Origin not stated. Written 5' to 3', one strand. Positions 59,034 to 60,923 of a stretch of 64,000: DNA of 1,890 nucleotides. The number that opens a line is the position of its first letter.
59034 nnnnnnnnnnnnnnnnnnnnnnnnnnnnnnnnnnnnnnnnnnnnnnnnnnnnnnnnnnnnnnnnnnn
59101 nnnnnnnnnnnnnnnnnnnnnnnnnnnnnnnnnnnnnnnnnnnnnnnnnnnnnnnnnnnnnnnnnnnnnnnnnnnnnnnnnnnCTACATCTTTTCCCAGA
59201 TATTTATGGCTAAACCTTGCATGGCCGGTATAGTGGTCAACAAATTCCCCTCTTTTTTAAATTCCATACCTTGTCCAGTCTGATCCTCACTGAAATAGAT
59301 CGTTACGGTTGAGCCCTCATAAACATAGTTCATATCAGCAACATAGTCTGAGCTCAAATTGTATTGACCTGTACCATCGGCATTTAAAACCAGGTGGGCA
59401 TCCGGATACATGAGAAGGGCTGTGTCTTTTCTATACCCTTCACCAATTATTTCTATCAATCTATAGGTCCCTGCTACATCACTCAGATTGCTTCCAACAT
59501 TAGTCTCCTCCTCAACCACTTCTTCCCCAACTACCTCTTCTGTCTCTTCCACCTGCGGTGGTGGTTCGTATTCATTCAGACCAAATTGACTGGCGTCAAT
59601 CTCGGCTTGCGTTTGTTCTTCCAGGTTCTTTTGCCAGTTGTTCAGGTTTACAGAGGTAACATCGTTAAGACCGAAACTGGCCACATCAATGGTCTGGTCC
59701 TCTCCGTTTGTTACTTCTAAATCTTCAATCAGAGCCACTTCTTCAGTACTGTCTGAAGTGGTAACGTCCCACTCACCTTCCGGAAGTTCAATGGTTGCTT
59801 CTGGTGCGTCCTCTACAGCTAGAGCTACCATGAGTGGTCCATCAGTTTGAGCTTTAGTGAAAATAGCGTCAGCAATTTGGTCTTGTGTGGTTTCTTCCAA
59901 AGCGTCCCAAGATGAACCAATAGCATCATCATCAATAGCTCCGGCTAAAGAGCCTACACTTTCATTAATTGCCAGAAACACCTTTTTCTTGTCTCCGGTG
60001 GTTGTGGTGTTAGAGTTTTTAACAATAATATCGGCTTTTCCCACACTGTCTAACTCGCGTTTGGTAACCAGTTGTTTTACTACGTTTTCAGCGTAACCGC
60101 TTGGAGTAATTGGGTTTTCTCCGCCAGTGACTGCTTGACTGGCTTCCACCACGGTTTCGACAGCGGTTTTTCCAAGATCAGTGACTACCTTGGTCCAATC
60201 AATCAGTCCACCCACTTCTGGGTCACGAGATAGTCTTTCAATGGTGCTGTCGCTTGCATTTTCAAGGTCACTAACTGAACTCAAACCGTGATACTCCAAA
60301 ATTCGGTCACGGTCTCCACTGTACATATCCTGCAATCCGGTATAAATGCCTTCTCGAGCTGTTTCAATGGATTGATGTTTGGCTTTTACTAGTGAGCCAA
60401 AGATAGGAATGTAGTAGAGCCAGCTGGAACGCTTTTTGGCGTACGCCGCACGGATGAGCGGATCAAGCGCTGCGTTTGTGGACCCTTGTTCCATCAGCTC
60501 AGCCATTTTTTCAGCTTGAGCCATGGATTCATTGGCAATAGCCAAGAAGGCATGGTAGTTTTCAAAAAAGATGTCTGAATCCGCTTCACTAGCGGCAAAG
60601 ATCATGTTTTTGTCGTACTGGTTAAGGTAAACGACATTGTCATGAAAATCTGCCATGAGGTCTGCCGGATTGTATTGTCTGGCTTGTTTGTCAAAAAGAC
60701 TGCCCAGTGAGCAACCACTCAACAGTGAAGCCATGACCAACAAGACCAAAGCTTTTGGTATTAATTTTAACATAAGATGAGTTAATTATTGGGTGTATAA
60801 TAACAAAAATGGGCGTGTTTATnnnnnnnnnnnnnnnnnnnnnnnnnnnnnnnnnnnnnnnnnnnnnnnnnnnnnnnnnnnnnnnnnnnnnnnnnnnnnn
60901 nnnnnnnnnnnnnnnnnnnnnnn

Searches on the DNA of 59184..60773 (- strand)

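Call 97: search_with_rna_model(model_id=R1, sources=[L064, L065, L062, L063], max_evalue=10)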
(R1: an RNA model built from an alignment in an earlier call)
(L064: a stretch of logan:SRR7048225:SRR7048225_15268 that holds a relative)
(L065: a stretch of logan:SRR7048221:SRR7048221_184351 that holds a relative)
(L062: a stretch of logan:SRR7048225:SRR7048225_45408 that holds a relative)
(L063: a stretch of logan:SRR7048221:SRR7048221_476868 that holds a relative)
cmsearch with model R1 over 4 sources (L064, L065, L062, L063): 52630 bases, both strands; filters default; matches with E-value up to 10: 0.
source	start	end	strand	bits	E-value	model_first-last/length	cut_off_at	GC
